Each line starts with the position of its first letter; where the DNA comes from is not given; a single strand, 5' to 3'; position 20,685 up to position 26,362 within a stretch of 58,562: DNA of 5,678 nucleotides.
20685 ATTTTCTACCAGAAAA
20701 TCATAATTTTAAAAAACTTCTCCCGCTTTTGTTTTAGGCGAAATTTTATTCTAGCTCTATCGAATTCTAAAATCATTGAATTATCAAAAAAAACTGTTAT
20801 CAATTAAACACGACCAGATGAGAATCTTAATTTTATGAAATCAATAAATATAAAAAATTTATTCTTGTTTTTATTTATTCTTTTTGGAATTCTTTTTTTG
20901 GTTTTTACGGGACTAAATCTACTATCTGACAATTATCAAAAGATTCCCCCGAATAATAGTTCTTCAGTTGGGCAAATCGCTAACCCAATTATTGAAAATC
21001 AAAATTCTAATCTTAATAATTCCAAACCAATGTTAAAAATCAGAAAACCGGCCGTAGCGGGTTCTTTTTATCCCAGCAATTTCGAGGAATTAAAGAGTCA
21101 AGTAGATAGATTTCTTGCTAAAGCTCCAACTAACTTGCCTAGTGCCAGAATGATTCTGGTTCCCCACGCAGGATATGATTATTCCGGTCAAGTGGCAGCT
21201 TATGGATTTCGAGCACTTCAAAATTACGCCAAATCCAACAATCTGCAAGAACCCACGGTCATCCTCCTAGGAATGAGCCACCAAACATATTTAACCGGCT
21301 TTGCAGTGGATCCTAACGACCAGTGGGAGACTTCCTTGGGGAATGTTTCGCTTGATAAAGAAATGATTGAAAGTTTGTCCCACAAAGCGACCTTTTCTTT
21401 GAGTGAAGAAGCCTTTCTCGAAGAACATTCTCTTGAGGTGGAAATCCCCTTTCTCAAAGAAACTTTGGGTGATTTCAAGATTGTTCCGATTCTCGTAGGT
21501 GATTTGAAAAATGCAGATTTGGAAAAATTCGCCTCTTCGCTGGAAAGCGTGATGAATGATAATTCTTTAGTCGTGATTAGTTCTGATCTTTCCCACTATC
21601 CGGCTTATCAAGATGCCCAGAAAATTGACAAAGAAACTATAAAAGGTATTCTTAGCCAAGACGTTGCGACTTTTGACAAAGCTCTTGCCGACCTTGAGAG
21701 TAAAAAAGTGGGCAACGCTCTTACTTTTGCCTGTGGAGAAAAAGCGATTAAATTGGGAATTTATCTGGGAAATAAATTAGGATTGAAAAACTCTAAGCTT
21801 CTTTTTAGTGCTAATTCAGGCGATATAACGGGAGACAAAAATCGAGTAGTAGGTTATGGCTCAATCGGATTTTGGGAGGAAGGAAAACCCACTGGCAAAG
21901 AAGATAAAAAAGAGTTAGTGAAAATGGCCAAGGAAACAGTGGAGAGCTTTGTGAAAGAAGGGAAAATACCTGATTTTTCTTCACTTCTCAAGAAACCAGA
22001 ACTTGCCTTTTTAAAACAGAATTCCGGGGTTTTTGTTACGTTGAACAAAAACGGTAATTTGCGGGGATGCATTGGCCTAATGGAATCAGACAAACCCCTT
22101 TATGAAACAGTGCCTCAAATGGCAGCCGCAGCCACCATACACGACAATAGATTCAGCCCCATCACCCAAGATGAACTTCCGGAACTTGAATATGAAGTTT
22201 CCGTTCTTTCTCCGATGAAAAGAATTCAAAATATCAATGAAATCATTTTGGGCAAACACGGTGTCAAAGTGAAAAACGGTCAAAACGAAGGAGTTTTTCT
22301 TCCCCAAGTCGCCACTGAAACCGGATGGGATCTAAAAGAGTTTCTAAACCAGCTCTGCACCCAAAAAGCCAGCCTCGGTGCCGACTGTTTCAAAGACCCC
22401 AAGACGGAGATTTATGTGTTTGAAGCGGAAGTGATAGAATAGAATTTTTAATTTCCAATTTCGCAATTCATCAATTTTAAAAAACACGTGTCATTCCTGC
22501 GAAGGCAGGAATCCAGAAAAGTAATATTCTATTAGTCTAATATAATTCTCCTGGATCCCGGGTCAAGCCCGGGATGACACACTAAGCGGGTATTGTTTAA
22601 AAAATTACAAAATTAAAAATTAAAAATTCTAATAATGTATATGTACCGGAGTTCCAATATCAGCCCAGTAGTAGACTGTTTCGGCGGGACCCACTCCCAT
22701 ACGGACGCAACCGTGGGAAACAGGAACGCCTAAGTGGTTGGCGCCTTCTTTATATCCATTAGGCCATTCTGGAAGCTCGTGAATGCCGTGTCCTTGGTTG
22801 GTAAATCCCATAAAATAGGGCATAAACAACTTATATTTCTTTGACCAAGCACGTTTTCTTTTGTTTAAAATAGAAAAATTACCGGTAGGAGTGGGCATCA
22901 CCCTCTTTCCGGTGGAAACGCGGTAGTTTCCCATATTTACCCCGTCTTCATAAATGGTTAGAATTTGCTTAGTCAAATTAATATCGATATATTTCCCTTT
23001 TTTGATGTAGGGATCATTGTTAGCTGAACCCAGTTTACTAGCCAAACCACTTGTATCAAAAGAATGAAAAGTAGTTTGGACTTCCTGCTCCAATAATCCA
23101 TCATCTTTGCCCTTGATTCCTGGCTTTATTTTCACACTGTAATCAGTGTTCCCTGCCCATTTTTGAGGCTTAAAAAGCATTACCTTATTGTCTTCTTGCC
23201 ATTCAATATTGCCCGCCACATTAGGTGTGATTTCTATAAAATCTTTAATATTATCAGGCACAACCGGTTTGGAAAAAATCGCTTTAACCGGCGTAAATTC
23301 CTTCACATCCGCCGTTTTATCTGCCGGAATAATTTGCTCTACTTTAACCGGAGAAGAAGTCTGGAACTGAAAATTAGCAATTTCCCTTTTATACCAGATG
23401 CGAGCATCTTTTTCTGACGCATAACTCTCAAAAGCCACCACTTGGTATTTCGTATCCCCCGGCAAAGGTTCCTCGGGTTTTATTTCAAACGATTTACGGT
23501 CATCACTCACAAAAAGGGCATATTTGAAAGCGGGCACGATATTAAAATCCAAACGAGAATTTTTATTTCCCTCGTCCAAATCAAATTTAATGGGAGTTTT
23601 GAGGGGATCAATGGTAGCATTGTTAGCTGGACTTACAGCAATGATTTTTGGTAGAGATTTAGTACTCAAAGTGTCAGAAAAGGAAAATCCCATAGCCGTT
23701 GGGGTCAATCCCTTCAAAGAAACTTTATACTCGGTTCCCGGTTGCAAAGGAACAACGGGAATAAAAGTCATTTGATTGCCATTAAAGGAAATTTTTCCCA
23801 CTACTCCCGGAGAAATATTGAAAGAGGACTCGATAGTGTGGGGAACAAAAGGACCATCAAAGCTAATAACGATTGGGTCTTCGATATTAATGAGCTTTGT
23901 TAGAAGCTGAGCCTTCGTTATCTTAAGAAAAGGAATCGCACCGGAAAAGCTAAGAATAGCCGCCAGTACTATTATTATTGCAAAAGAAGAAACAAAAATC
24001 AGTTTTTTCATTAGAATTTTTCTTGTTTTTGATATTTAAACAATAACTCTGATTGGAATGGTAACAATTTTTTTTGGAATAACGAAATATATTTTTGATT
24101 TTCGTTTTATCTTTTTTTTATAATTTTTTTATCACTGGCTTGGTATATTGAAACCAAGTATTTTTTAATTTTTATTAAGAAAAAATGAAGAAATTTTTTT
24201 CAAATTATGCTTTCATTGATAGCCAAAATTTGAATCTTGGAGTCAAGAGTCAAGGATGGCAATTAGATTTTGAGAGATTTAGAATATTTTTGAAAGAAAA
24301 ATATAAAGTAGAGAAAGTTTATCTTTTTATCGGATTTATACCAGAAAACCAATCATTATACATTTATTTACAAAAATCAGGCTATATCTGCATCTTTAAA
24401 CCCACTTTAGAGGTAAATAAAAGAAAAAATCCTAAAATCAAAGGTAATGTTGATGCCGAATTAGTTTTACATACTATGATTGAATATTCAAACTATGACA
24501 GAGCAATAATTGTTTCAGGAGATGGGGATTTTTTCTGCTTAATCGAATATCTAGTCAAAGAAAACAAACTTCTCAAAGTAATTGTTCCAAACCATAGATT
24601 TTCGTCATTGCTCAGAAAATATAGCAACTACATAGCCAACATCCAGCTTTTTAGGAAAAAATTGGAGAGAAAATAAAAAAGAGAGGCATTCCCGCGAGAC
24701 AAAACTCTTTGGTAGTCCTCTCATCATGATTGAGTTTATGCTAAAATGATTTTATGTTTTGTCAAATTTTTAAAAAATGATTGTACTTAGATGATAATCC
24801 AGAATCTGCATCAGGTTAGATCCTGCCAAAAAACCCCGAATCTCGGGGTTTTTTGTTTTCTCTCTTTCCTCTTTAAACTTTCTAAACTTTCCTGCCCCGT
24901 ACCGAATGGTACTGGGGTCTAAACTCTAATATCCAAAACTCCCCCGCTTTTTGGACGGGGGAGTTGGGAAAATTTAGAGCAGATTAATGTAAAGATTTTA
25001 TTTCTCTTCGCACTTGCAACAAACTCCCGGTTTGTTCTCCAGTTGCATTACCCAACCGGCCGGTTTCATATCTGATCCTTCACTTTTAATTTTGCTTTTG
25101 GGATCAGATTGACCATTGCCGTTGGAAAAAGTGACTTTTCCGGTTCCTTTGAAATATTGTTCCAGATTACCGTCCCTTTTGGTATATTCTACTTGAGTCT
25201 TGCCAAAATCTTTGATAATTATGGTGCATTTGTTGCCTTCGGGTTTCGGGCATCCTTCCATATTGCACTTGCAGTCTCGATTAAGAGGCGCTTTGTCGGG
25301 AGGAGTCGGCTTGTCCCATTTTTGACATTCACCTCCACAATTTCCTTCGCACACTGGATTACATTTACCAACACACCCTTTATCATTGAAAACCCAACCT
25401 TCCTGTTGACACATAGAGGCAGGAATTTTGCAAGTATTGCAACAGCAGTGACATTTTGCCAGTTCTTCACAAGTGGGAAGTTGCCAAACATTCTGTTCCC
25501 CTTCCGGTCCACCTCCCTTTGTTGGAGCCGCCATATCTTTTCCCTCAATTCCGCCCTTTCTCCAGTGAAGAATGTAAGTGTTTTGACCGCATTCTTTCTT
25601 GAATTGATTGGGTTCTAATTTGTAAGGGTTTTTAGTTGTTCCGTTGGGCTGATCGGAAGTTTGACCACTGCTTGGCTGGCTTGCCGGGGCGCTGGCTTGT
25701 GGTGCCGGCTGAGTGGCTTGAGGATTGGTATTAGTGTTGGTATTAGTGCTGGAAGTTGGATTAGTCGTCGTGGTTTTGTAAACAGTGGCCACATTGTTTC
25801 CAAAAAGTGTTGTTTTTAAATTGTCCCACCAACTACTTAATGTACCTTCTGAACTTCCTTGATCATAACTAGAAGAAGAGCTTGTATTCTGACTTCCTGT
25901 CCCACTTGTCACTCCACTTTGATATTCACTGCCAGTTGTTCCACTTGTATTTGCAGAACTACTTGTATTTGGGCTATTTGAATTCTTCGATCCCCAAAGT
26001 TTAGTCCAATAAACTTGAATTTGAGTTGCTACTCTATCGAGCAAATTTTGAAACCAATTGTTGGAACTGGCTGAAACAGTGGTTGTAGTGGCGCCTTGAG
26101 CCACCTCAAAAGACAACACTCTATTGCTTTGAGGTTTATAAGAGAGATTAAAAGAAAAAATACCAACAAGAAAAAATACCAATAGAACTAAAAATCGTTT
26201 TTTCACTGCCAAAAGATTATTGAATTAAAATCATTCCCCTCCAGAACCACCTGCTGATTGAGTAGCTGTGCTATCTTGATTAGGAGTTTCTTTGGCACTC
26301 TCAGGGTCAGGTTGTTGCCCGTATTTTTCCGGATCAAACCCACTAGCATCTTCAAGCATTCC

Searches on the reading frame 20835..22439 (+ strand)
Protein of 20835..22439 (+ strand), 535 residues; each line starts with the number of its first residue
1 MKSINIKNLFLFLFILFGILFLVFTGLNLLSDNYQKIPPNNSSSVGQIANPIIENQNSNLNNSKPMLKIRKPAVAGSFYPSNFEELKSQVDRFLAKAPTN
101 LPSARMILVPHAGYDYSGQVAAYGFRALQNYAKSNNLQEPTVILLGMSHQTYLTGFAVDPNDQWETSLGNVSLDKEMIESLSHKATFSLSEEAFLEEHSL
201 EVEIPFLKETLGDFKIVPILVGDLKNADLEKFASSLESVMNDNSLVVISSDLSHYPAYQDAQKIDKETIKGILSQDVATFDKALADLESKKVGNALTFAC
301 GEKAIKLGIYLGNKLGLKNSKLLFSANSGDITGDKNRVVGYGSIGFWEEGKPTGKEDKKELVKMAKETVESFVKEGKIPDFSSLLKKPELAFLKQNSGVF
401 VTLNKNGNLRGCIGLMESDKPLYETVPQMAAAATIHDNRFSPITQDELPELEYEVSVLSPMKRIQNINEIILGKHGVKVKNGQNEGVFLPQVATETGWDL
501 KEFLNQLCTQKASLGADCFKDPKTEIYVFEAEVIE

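Call 73: search_protein_families(library=pfam, proteins=[window:20835-22439:+], max_evalue=0.0001)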
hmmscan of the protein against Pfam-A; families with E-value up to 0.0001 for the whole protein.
window:20835-22439:+ (535 aa): 2 families
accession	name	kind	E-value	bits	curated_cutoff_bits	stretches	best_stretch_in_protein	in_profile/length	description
PF01875.22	Memo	-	7e-60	202.9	27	1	71-344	1-268/269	Memo-like protein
PF01871.22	AMMECR1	-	2.9e-52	177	25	1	362-533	1-167/168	AMMECR1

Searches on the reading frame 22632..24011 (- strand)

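Call 12: search_protein_families(library=pfam, proteins=[window:22632-24011:-], max_evalue=0.001)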
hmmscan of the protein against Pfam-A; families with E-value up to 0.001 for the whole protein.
window:22632-24011:- (460 aa): 2 families
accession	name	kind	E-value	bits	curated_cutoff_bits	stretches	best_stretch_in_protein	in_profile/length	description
PF13205.12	Big_5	-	2.8e-23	83.1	23.6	2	220-315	3-103/105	Bacterial Ig-like domain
PF03734.19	YkuD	-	5e-22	79.5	23.4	1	340-458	2-146/146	L,D-transpeptidase catalytic domain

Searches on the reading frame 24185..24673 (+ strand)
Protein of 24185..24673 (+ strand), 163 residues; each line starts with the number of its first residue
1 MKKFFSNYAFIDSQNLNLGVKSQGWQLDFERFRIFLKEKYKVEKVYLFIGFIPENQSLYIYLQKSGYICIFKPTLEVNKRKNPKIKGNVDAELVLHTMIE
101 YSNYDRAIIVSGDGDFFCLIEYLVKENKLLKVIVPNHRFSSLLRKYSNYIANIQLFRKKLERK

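Call 12: search_protein_families(library=pfam, proteins=[window:24185-24673:+], max_evalue=0.001)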
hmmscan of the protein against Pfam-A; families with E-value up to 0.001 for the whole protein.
window:24185-24673:+ (163 aa): 1 family
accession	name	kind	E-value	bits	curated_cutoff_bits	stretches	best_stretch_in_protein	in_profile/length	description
PF01936.24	NYN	-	7.4e-13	49.7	24.2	1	10-149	5-141/145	NYN domain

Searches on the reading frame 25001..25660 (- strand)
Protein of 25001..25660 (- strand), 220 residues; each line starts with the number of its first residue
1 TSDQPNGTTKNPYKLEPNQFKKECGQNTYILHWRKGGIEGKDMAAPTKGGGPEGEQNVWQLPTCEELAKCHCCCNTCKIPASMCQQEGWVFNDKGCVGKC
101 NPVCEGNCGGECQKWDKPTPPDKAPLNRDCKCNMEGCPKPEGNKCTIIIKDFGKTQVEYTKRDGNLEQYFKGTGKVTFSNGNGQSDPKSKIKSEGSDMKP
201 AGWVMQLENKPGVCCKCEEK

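Call 34: predict_structure(alignment_id=A4)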
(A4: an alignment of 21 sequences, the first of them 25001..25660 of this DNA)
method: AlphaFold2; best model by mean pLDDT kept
length: 220 residues; sequences in the alignment: 21
mean_pLDDT: 65.9   pTM: 0.70
mean pLDDT of the five models: 65.9, 64.7, 64.1, 63.8, 62.1
residues with pLDDT >= 90: 0; 70-90: 94; 50-70: 89; < 50: 37
segments of 3 or more residues with pLDDT < 50: 49-53, 78-81, 85-91, 120-122, 162-165, 180-185
pLDDT, mean of each block of 10 residues (from residue 1): 72 86 81 77 68 66 81 60 48 52 71 66 57 63 68 56 50 57 55 62 81 70
secondary structure, 60 per line:
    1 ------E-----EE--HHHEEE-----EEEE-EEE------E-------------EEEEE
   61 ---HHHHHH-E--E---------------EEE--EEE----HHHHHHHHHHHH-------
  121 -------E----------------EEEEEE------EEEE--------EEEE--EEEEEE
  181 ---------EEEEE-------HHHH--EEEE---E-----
elements in order: E20-22 E28-31 E33-35 E56-60 H64-69 E90-92 E95-97 H102-113 E145-150 E157-160 E169-172 E175-180 E190-194 H202-205 E208-211

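Call 39: fold_search(model_id=the predicted structure, library=pdb)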
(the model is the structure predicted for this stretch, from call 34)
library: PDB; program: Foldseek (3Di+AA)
matches with E <= 10: 556; with E <= 0.001: 0
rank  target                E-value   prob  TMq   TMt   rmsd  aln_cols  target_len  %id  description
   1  1q4n                  3.4e-01  0.13  0.15  0.08   7.3        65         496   18  Structural studies of Phe256Trp of human salivary alpha-amylase: implications for the role of a conserved water molecule (released 2004-03-16)
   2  5msy_B                4.4e-01  0.08  0.14  0.08   7.0        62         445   18  Glycoside hydrolase BT_1012 (released 2017-03-22)
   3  1xgz                  5.0e-01  0.10  0.15  0.08   7.6        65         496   20  Structure of the N298S variant of human pancreatic alpha-amylase (released 2005-05-24)
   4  1nm9_A                5.3e-01  0.11  0.15  0.08   7.3        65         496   18  Crystal structure of recombinant human salivary amylase mutant W58A (released 2004-01-20)
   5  1kgw                  5.3e-01  0.10  0.15  0.08   7.6        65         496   20  THREE DIMENSIONAL STRUCTURE ANALYSIS OF THE R337Q VARIANT OF HUMAN PANCREATIC ALPHA-MYLASE (released 2002-01-16)
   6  6vkd                  5.6e-01  0.12  0.14  0.08   8.5        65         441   15  Crystal Structure of Inhibitor JNJ-36689282 in Complex with Prefusion RSV F Glycoprotein (released 2020-05-27)
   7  7f56_E                5.6e-01  0.04  0.10  0.13  15.3        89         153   11  DNQX-bound GluK2-1xNeto2 complex, with asymmetric LBD (released 2021-09-29)
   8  1smd                  6.0e-01  0.09  0.15  0.08   7.6        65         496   20  HUMAN SALIVARY AMYLASE (released 1996-07-11)
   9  2oa2                  6.3e-01  0.14  0.16  0.24   6.3        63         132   10  Crystal structure of BH2720 (10175341) from Bacillus halodurans at 1.41 A resolution (released 2007-01-16)
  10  1jxj                  6.3e-01  0.09  0.15  0.08   7.6        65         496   20  Role of mobile loop in the mechanism of human salivary amylase (released 2001-09-14)
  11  6z8l_A                6.8e-01  0.10  0.15  0.08   7.3        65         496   18  Alpha-Amylase in complex with probe fragments (released 2020-12-02)
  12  1ua3_A                6.8e-01  0.09  0.15  0.08   7.5        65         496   17  Crystal structure of the pig pancreatic a-amylase complexed with malto-oligosaccharides (released 2003-10-14)
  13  1kgu                  6.8e-01  0.08  0.15  0.08   7.6        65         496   20  THREE DIMENSIONAL STRUCTURE ANALYSIS OF THE R337A VARIANT OF HUMAN PANCREATIC ALPHA-AMYLASE (released 2002-01-16)
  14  5msy_C                6.8e-01  0.05  0.14  0.08  10.7        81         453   18  Glycoside hydrolase BT_1012 (released 2017-03-22)
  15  3kzs_A                6.8e-01  0.05  0.14  0.08  10.8        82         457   13  Crystal structure of glycosyl hydrolase family 5 (NP_809925.1) from BACTEROIDES THETAIOTAOMICRON VPI-5482 at 2.10 A re (released 2010-12-29)
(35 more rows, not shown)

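Call 44: search_solved_structures(query=A4, max_evalue=1)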
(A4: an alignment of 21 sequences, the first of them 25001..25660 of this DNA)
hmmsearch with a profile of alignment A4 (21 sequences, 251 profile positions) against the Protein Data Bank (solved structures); distinct sequences matched with E-value up to 1: 1.
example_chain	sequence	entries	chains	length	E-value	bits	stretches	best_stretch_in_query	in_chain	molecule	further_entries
6p8h_C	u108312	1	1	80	0.56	13.4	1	133-166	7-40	Cyclin-dependent kinase inhibitor 1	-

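Call 67: find_related_loci(query=A4, collection=metagenome_contigs, flank=10000)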
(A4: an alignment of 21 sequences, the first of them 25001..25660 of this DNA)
Query A4 (220 aa) in metagenome_contigs; peptide patterns used: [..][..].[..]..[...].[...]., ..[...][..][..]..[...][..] (x = any residue, [..] = any of these).
170 stretches matched a pattern; 23 encode a relative of the query (tblastn E <= 1e-3); 21 distinct loci.
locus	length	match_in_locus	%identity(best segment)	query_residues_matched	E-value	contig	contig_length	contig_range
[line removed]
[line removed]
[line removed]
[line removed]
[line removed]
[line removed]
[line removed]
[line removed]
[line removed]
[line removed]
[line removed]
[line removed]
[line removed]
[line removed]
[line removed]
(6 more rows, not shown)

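Call 78: fold_search(model_id=the predicted structure, library=viral)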
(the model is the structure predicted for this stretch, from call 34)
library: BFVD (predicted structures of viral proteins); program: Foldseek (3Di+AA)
matches with E <= 10: 536; with E <= 0.001: 0
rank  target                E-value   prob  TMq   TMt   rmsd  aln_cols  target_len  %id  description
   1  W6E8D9                3.0e-01  0.06  0.11  0.11  11.3        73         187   15  Uncharacterized protein [Rhizobium phage vB_RglS_P106B]
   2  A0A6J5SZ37            3.4e-01  0.13  0.16  0.29   7.0        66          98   14  Uncharacterized protein [uncultured Caudovirales phage]
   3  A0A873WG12            3.4e-01  0.08  0.13  0.16  10.8        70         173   16  (no name in the UniProt tables at hand)
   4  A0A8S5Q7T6            4.1e-01  0.04  0.15  0.17  13.7       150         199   12  Uncharacterized protein [Siphoviridae sp. ctf8W5]
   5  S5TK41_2              4.9e-01  0.20  0.18  0.04   5.2        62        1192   11  Polyprotein 1a [Blackberry vein banding-associated virus]
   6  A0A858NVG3            5.2e-01  0.07  0.14  0.17  12.4        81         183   12  (no name in the UniProt tables at hand)
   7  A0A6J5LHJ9            5.6e-01  0.11  0.16  0.31   6.8        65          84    9  Uncharacterized protein [uncultured Caudovirales phage]
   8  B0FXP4                5.6e-01  0.08  0.15  0.07   7.9        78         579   12  Replicase (Fragment) [Ambrosia asymptomatic virus 1 UKM-2007]
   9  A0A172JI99            5.9e-01  0.21  0.16  0.25   4.5        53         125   21  Uncharacterized protein [Bacillus phage AR9]
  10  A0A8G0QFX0            5.9e-01  0.11  0.16  0.08  11.6        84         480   11  VP8 (Fragment) [Zoersel tick virus]
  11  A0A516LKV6            5.9e-01  0.06  0.12  0.13  10.8        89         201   12  (no name in the UniProt tables at hand)
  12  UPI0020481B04         6.3e-01  0.11  0.17  0.11   5.4        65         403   15  (no name look-up for this kind of identifier)
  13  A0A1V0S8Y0            6.3e-01  0.01  0.06  0.05  15.8        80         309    9  Uncharacterized protein [Catovirus CTV1]
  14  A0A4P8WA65            6.7e-01  0.07  0.14  0.16  10.4        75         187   13  (no name in the UniProt tables at hand)
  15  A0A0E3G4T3            6.7e-01  0.03  0.09  0.03  14.6        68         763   12  Tail fiber [Synechococcus phage ACG-2014f]
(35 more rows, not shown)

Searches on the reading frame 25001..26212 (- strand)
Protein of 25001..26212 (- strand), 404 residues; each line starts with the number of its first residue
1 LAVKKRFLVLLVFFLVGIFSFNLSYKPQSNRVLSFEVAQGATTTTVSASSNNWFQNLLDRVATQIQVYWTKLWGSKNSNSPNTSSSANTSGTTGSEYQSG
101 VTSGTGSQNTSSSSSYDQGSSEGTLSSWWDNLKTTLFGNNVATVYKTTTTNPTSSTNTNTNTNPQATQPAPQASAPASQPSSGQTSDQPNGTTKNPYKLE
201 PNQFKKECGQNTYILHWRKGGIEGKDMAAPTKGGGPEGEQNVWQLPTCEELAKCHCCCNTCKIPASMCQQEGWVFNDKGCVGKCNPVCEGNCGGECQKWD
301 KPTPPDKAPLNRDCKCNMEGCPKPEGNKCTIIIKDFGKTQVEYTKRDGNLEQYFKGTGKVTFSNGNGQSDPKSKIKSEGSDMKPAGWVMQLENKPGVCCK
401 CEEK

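Call 6: search_protein_families(library=pfam, proteins=[window:25001-26212:-], max_evalue=1)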
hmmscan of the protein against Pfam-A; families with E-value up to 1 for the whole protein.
window:25001-26212:- (404 aa): 0 families
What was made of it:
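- There is no N_methyl pilin signal and no PilY1/Neisseria_PilC domain hit (call 6).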

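Call 7: search_protein_families(library=ncbifam, proteins=[window:25001-26212:-], max_evalue=1)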
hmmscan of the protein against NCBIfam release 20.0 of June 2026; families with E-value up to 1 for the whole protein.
window:25001-26212:- (404 aa): 0 families
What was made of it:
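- Closest known: Large cysteine-rich extracellular proteins of CPR bacteria. Different: Here NCBIfam and Pfam give nothing (calls 6, 7).
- No SLH or S-layer domain was found (calls 6, 7).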

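Call 76: search_protein_families(library=phrogs, proteins=[window:25001-26212:-], max_evalue=0.01)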
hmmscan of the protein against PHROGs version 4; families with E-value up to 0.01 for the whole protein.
window:25001-26212:- (404 aa): 0 families
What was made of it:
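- On Polymorphic toxin / contact-dependent inhibition systems: No toxin domain in Pfam, NCBIfam or PHROGs (calls 6, 7, 76).
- No toxin, peptidase or nuclease domain was found in Pfam, NCBIfam or PHROGs (calls 6, 7, 76).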
